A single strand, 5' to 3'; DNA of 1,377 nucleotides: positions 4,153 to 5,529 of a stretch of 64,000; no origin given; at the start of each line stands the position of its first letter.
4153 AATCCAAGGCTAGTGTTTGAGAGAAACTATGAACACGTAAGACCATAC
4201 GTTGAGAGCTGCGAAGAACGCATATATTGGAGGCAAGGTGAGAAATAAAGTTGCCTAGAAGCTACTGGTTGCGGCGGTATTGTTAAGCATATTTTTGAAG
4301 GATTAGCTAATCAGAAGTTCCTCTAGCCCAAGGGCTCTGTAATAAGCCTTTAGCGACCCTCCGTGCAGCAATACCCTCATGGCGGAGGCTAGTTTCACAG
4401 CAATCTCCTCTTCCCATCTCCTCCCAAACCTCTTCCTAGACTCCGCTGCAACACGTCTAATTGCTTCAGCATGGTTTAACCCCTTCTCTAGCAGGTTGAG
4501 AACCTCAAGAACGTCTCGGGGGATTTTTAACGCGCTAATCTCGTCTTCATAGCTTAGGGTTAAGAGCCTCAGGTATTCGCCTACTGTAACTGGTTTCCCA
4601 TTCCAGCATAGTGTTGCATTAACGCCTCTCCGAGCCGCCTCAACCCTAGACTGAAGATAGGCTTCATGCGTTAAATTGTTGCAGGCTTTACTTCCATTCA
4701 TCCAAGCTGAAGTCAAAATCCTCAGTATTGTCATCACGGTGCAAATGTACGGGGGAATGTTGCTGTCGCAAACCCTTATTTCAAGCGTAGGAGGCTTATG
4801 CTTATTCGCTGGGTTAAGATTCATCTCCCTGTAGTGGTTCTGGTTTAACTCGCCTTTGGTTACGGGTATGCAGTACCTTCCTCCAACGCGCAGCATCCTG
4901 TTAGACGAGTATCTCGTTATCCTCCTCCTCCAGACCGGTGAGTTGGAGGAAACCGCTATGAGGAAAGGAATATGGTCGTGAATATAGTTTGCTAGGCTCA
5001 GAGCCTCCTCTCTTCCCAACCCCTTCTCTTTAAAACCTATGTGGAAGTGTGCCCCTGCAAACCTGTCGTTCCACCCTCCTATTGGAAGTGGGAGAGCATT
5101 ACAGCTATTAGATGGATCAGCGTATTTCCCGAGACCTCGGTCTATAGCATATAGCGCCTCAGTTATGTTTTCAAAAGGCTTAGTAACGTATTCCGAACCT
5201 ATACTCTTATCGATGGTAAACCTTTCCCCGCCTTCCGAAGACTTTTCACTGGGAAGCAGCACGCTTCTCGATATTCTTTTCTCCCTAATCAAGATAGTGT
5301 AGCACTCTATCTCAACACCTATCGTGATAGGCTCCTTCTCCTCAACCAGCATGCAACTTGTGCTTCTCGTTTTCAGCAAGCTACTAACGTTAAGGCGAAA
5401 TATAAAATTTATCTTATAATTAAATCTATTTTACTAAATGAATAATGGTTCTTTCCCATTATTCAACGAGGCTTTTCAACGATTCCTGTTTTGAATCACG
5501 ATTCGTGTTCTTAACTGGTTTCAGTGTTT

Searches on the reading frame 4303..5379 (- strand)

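Call 3: search_protein_families(library=pfam, proteins=[window:4303-5379:-], max_evalue=0.01)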
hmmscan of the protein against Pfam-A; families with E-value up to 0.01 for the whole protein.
window:4303-5379:- (358 aa): 1 family
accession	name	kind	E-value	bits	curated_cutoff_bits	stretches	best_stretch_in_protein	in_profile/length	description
PF04107.18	GCS2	-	4.9e-07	29.8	21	1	109-162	125-175/291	Glutamate-cysteine ligase family 2(GCS2)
